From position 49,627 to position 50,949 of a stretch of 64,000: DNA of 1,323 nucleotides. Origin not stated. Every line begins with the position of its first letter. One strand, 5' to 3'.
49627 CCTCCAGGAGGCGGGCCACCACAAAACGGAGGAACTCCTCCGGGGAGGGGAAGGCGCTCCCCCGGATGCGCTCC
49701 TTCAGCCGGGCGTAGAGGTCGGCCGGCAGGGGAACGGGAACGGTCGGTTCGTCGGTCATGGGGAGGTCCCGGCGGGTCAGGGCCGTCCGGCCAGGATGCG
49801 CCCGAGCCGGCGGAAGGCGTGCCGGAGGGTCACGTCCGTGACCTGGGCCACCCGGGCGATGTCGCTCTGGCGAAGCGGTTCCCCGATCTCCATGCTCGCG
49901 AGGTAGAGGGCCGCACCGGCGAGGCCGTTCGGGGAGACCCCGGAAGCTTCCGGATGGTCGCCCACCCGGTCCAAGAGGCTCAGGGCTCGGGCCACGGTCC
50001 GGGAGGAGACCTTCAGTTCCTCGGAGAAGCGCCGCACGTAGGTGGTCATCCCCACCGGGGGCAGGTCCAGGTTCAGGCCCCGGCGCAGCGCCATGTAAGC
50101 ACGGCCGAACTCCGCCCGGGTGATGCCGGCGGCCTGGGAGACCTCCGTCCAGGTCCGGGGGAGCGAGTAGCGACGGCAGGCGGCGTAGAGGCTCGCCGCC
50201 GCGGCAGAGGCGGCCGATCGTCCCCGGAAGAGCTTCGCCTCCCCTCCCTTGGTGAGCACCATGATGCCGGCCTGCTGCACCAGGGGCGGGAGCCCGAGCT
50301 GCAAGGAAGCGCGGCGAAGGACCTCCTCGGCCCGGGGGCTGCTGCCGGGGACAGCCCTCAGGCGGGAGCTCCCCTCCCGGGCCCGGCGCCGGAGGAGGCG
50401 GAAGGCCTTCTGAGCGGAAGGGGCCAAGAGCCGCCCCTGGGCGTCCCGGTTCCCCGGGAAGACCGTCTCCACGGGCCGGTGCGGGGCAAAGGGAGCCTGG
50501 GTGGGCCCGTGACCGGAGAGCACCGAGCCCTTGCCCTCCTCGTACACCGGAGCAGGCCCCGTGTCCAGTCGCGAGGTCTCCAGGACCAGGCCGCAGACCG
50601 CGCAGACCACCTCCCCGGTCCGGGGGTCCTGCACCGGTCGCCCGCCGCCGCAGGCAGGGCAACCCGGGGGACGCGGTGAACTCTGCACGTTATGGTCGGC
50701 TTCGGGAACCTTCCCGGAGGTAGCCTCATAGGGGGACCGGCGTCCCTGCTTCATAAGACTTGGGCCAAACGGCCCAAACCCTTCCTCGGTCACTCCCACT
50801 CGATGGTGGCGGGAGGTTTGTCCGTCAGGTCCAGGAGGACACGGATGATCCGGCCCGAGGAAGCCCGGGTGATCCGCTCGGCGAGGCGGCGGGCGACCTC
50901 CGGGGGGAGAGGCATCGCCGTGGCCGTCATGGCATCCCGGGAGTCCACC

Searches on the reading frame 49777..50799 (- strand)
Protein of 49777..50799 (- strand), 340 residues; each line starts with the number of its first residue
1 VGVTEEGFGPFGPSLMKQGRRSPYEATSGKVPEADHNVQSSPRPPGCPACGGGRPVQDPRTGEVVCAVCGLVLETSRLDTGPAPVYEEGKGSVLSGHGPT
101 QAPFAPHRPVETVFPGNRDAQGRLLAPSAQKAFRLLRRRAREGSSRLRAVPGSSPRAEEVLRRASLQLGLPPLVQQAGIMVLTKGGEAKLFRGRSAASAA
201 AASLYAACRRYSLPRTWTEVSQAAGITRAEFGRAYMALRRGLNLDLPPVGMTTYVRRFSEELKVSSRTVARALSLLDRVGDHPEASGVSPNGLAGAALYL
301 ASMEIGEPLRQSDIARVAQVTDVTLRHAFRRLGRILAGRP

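Call 54: search_protein_families(library=pfam, proteins=[window:49777-50799:-], max_evalue=0.00001)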
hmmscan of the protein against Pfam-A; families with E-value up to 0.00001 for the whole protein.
window:49777-50799:- (340 aa): 2 families
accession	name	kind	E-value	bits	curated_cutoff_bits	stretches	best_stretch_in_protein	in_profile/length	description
PF00382.24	TFIIB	-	4.9e-27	94.2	23.6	2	158-238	9-89/92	Transcription factor TFIIB repeat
PF08271.17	Zn_Ribbon_TF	-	2.4e-09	37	29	1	47-82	3-38/43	TFIIB zinc-binding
